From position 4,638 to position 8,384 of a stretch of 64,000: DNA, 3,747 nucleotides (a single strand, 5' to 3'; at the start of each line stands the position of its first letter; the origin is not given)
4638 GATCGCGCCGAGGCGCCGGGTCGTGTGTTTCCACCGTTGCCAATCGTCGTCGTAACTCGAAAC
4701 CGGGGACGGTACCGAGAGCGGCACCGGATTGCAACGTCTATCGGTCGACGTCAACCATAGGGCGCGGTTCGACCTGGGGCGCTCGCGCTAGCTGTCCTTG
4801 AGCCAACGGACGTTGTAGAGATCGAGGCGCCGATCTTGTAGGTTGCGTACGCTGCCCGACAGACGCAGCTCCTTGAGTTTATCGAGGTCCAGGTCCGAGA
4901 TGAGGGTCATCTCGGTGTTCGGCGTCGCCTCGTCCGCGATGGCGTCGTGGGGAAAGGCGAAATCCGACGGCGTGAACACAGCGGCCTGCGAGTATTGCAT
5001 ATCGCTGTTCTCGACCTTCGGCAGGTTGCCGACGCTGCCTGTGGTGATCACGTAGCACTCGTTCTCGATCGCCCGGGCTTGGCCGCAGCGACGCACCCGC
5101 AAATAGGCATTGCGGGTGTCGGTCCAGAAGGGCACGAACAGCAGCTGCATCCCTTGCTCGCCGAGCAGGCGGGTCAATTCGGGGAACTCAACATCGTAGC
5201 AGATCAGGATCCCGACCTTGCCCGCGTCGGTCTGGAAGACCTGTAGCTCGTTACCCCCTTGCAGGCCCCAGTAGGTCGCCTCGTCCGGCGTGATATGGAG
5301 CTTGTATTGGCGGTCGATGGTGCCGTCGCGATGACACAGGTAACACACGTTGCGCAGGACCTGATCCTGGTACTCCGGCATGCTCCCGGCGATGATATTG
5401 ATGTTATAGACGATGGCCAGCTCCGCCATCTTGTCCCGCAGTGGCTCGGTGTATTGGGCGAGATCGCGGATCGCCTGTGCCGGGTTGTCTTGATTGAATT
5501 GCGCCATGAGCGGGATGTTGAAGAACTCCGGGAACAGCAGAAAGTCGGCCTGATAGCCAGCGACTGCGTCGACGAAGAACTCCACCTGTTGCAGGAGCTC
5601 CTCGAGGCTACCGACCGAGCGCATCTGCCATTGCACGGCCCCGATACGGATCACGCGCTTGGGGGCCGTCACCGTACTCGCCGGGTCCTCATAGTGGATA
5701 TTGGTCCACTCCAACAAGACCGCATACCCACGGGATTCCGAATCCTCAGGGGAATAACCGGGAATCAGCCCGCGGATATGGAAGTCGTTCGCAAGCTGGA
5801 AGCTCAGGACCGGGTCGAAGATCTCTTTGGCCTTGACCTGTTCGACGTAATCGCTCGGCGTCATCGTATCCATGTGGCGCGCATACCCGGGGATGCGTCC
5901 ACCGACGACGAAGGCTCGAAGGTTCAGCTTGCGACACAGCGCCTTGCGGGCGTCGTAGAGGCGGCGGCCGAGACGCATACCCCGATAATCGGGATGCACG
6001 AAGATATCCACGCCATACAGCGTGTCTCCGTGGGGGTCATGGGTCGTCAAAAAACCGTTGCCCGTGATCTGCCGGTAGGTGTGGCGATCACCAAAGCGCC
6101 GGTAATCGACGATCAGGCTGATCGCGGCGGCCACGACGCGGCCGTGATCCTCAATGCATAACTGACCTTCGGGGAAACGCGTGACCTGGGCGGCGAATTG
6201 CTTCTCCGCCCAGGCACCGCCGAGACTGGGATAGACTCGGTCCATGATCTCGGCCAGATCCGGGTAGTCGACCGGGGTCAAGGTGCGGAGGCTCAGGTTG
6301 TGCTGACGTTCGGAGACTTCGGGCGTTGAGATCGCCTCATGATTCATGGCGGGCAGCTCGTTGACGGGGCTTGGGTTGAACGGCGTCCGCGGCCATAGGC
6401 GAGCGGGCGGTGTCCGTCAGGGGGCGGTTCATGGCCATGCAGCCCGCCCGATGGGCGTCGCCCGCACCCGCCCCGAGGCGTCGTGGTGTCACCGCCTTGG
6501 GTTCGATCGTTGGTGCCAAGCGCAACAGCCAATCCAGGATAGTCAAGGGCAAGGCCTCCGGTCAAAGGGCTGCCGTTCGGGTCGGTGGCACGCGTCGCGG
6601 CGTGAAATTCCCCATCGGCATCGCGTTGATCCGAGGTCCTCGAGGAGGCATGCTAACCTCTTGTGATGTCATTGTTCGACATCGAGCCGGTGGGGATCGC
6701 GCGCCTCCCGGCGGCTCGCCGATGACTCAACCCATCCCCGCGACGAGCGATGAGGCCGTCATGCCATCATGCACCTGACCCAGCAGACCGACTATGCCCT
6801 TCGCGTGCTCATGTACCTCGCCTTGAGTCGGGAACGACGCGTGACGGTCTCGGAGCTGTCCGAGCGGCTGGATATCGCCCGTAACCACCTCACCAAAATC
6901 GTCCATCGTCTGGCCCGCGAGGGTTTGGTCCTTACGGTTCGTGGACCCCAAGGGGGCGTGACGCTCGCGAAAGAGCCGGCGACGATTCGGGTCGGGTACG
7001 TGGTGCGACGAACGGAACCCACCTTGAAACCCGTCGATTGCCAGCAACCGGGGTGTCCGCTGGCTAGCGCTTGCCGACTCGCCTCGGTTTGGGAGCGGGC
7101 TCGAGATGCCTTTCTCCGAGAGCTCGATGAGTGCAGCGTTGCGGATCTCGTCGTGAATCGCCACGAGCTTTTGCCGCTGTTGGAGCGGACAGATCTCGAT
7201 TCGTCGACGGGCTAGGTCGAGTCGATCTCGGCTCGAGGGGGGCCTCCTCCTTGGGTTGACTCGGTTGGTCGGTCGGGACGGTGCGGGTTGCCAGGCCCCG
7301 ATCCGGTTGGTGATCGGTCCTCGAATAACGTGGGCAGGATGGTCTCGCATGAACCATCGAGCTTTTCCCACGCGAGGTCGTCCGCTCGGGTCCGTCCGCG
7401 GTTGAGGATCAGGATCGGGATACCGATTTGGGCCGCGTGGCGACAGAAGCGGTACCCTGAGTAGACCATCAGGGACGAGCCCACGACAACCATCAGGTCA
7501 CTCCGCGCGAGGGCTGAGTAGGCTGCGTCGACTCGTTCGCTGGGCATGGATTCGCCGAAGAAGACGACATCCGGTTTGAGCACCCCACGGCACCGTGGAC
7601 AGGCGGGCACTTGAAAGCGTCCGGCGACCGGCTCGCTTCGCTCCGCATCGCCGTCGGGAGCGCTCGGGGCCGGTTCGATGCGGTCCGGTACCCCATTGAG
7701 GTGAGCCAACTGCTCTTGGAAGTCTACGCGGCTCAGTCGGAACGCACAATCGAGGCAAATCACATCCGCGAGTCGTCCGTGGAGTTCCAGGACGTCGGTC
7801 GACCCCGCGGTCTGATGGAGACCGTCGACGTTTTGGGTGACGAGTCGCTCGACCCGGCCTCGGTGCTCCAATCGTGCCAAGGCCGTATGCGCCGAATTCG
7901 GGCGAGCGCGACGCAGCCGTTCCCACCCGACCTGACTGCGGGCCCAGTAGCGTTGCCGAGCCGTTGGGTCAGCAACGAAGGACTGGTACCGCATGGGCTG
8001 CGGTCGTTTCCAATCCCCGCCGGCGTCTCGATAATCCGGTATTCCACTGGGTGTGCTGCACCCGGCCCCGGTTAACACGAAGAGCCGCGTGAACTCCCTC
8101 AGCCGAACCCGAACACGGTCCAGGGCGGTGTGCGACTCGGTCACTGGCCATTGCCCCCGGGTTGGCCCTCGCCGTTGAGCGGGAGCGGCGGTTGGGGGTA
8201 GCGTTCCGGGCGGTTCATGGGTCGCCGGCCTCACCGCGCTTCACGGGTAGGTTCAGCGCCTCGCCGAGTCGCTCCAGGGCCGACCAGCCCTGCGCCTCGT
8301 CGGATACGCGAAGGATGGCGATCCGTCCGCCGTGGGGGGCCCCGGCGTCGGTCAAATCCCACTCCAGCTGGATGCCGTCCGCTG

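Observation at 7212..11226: Translationally coupled operon: cytoplasmic Fe-S molybdopterin oxidoreductase, ATP-grasp-like hypothetical, Sir2 sirtuin; convergent overlap with an Fe-S Rrf2 regulator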

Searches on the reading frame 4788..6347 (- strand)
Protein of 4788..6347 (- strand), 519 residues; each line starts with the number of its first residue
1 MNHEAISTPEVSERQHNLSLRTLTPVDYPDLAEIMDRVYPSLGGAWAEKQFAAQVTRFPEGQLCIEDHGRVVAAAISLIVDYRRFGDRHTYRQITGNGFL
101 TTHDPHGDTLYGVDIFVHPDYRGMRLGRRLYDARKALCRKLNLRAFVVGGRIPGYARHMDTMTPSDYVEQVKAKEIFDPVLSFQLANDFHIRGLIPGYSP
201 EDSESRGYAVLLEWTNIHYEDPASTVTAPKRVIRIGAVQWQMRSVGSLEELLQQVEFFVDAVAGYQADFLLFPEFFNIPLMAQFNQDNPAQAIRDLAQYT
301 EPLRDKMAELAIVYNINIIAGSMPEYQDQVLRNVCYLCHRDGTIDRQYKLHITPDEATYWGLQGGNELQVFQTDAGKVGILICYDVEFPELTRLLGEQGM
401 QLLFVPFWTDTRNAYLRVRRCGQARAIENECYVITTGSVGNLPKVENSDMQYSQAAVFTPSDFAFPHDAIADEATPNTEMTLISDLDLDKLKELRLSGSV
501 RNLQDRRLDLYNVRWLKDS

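Call 3: search_protein_families(library=pfam, proteins=[window:4788-6347:-], max_evalue=0.01)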
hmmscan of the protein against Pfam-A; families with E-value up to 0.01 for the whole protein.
window:4788-6347:- (519 aa): 3 families
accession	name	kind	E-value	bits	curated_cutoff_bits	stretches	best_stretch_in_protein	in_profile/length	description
PF00795.27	CN_hydrolase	-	1.5e-36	126.5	23.2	1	235-495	2-255/256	Carbon-nitrogen hydrolase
PF00583.31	Acetyltransf_1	-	2.4e-07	31.4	20.7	1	33-145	6-95/116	Acetyltransferase (GNAT) family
PF13508.13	Acetyltransf_7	-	5.4e-05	23.9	27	1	98-136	16-55/84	Acetyltransferase (GNAT) domain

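Call 4: search_protein_families(library=ncbifam, proteins=[window:4788-6347:-], max_evalue=0.01)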
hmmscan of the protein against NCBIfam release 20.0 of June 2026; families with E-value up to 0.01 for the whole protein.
window:4788-6347:- (519 aa): 8 families
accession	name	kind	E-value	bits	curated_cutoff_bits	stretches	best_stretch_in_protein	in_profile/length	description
TIGR03381.1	agmatine_aguB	equivalog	1.1e-18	67.5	410.25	1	235-512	3-277/279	N-carbamoylputrescine amidase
NF043013.1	DeGluthAmidYersProt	equivalog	2.9e-15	56.2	500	1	298-441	60-215/278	deaminated glutathione amidase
NF040852.1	nitrile_Arch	equivalog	6.9e-15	54.9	500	1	245-512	12-261/262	nitrilase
NF033621.1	de_GSH_amidase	exception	4.5e-12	45.9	355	1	257-441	22-205/260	deaminated glutathione amidase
NF007757.0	PRK10438.1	equivalog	3.5e-09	36.3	249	1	305-495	64-241/256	amidohydrolase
TIGR00546.1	lnt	equivalog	7e-09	35.3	132.9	1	364-435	304-379/395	apolipoprotein N-acyltransferase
TIGR04048.1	nitrile_sll0784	equivalog_domain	3.2e-06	26.4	502.6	1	232-389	2-165/301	Nit6803 family nitrilase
NF010588.0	PRK13981.1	equivalog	4.4e-05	22.1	479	1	237-440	9-208/546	NAD+ synthase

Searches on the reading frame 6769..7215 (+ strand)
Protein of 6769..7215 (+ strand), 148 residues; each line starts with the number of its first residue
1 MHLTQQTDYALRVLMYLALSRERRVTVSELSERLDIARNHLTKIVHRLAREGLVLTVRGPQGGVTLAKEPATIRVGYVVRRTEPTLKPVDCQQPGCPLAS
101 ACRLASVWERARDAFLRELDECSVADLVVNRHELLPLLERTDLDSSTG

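Call 3: search_protein_families(library=pfam, proteins=[window:6769-7215:+], max_evalue=0.01)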
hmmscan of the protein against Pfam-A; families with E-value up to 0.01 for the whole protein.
window:6769-7215:+ (148 aa): 11 families
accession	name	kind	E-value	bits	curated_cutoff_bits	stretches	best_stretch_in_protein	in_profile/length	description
PF02082.26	Rrf2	-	5.2e-38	130.6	30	1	3-128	1-130/132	Iron-dependent Transcriptional regulator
PF12802.13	MarR_2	-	8e-07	29.6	27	1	10-54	7-50/61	MarR family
PF01978.25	TrmB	-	5.2e-05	23.5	25.6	1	15-60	13-58/68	Sugar-specific transcriptional regulator TrmB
PF01047.28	MarR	-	5.4e-05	23.4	24.6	1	19-54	12-47/59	MarR family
PF01325.25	Fe_dep_repress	-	0.00022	21.8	26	1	3-56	2-54/60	Iron dependent repressor, N-terminal DNA binding domain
PF13412.12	HTH_24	-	0.00054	19.9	21.9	1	18-54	11-47/48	Winged helix-turn-helix DNA-binding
PF13545.12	HTH_Crp_2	-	0.00059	20.2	27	1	23-66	21-61/70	Crp-like helix-turn-helix domain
PF09339.16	HTH_IclR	-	0.0008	19.6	22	1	10-54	5-48/52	IclR helix-turn-helix domain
PF13384.12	HTH_23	-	0.0011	19.1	24.6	1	18-53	12-46/50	Homeodomain-like domain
PF13463.12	HTH_27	-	0.0026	18.5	22.2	1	5-61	3-55/68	Winged helix DNA-binding domain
PF12840.13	HTH_20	-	0.0029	18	27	1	11-55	7-49/51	Helix-turn-helix domain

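Call 4: search_protein_families(library=ncbifam, proteins=[window:6769-7215:+], max_evalue=0.01)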
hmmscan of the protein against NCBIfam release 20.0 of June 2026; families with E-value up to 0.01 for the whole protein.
window:6769-7215:+ (148 aa): 13 families
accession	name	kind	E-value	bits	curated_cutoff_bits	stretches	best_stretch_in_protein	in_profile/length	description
NF008240.0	PRK11014.1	equivalog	9.5e-38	129.4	182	1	1-139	1-139/141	nitric oxide-sensing transcriptional repressor NsrR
TIGR00738.1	rrf2_super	superfamily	2.7e-36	124.3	73.3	1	1-128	1-131/132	Rrf2 family transcriptional regulator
NF008886.0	PRK11920.1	equivalog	1.9e-29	102.3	193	1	1-139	1-142/153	iron-responsive transcriptional regulator RirA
TIGR02010.1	IscR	equivalog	2e-19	69.8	207.55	1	1-131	1-133/135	Fe-S cluster assembly transcriptional regulator IscR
NF008110.0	PRK10857.1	equivalog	5.7e-17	62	275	1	1-142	1-143/164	Fe-S cluster assembly transcriptional regulator IscR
TIGR02944.1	suf_reg_Xantho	equivalog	1.5e-15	57.7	110.65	1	2-127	3-130/130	SUF system Fe-S cluster assembly regulator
NF047409.1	Cys_reg_CymR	equivalog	5e-14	52.6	195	1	1-131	1-127/139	cysteine metabolism transcriptional regulator CymR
NF041852.1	trans_reg_HypR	equivalog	0.00057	19.9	180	1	9-75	7-73/139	redox-sensitive transcriptional regulator HypR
NF053660.1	ORF80_fam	equivalog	0.00084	19.2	95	1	12-54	6-46/70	ORF80 family leucine zipper DNA-binding protein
NF053606.1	Sta1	subfamily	0.003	17.6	80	1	16-58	26-68/100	Sta1 family transcriptional regulator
NF040890.1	trans_reg_YgbI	equivalog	0.0051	16.3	400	1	16-71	10-67/253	DNA-binding transcriptional repressor YgbI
NF033788.1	HTH_metalloreg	subfamily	0.0086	15.9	55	0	12-57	13-58/77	metalloregulator ArsR/SmtB family transcription factor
NF038251.1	AdcR_fam_Zn_TF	equivalog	0.0096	16.2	175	0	13-59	41-84/143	zinc-dependent MarR family transcriptional regulator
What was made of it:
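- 6769..7215 (+): Rrf2-family regulator, 148 aa, with C91/C96/C102. It converges on the sirtuin with a 4-nt overlap of the stop codons and is not part of the conserved module. The NsrR equivalog scores 129 against a cut-off of 182, so that model is not met (call 4).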

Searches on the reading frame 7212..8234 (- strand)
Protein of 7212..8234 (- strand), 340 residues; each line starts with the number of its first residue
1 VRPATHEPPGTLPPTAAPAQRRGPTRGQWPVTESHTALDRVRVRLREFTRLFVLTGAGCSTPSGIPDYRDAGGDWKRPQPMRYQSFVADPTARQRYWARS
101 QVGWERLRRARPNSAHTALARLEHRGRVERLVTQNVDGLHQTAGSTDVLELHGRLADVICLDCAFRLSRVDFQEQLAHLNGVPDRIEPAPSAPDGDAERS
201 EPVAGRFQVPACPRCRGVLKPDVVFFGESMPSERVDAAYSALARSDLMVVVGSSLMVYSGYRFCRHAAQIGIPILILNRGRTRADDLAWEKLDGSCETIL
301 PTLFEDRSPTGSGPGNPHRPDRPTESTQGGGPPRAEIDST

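Call 3: search_protein_families(library=pfam, proteins=[window:7212-8234:-], max_evalue=0.01)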
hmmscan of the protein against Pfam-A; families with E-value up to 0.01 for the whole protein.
window:7212-8234:- (340 aa): 1 family
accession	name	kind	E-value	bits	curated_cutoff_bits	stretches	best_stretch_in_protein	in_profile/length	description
PF02146.23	SIR2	-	4.1e-42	144.6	24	1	56-259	1-180/180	Sir2 family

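Call 4: search_protein_families(library=ncbifam, proteins=[window:7212-8234:-], max_evalue=0.01)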
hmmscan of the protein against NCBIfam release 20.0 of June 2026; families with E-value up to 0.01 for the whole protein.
window:7212-8234:- (340 aa): 7 families
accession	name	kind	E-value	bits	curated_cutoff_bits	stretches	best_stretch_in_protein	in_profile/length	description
NF003738.0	PRK05333.1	equivalog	5.6e-115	383.3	305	1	37-306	15-283/295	NAD-dependent protein deacetylase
NF001753.0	PRK00481.1-3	subfamily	3.8e-63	212.8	243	2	39-169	4-136/252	NAD-dependent protein deacylase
NF040867.1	prot_deacyl_CobB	equivalog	6.4e-59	199.1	320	2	45-179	7-141/242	NAD-dependent protein deacetylase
NF010736.0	PRK14138.1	equivalog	4.1e-49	167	395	2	51-178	14-140/244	NAD-dependent deacetylase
NF001752.0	PRK00481.1-1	equivalog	2e-41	142.1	221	2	44-171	10-141/242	NAD-dependent protein deacylase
NF001754.0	PRK00481.1-4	equivalog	1.1e-39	136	252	2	38-165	5-135/244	NAD-dependent protein deacylase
NF001755.0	PRK00481.1-5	equivalog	2e-26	92.6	318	2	39-162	31-157/278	Sir2 family NAD+-dependent deacetylase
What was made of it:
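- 7212..8234 (-): Class II (SIRT4-like, PRK05333) Sir2 NAD-dependent deacylase. The longest ORF is 340 aa; the probable start is GTG 8144 (310 aa). It is a neighbour only in this organism and is not part of the conserved module. NCBIfam NF003738 scores 383 bits against a cut-off of 305, covering residues 37-306 (call 4).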

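Call 6: search_protein_families(library=padloc, proteins=[window:7212-8234:-], max_evalue=0.01)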
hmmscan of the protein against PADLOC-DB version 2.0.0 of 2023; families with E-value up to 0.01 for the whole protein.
window:7212-8234:- (340 aa): 0 families
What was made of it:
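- PADLOC gives no defence-system match (call 6).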
